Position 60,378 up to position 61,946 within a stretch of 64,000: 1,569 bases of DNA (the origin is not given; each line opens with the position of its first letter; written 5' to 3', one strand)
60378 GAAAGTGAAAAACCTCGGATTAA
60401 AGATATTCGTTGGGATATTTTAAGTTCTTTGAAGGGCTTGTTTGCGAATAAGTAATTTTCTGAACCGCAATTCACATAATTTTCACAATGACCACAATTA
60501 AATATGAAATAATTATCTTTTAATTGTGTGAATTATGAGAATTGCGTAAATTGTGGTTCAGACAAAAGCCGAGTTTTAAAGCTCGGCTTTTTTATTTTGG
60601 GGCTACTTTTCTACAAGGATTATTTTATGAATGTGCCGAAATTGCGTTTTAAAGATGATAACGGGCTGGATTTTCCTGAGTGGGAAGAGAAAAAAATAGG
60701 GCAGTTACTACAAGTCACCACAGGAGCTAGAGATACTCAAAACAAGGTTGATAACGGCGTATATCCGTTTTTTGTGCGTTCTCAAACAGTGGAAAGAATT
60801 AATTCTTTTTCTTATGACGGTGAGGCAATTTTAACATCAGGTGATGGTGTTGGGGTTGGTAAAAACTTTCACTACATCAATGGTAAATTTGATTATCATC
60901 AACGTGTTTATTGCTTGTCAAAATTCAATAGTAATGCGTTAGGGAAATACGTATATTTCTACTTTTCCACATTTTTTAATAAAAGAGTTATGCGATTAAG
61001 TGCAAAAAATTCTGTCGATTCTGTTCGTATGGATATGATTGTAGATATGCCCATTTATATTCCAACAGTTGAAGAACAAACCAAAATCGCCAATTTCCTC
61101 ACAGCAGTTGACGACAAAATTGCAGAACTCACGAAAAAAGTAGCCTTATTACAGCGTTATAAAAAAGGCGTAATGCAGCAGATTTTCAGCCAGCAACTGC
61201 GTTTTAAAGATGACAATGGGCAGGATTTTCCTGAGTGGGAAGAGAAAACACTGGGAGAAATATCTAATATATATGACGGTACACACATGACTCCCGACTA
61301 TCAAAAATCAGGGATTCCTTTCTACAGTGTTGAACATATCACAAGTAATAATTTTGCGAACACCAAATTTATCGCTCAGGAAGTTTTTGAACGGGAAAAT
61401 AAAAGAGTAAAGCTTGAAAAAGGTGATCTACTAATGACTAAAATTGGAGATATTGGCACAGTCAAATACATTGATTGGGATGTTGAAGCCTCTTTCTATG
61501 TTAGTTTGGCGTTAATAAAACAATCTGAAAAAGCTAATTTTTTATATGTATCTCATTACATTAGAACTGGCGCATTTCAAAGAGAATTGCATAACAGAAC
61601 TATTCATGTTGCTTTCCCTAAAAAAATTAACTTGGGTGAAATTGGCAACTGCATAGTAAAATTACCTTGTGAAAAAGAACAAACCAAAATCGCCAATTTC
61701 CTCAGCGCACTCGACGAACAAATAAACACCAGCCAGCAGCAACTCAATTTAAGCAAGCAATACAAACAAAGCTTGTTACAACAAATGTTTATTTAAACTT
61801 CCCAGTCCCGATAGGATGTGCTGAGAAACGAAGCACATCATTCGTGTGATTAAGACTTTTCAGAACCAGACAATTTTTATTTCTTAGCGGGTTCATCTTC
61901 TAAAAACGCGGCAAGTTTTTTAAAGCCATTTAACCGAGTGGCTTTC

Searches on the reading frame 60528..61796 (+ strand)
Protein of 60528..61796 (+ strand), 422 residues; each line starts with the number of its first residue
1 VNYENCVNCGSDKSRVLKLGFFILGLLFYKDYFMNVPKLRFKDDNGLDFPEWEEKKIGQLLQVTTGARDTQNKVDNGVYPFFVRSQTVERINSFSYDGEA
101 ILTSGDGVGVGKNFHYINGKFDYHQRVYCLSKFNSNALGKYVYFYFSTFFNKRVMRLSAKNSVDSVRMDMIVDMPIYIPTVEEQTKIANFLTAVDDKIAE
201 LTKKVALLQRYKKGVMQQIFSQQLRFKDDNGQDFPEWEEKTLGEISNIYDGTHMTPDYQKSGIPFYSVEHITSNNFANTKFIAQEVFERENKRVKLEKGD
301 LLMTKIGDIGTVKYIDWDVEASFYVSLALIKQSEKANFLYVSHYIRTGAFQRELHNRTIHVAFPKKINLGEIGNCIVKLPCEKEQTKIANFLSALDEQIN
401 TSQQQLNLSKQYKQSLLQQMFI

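Call 54: search_protein_families(library=pfam, proteins=[window:60528-61796:+], max_evalue=0.0001)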
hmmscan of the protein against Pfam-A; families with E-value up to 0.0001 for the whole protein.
window:60528-61796:+ (422 aa): 1 family
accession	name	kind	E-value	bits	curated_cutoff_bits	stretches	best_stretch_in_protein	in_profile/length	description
PF01420.25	Methylase_S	-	1.6e-33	116.8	22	2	51-204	3-161/168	Type I restriction modification DNA specificity domain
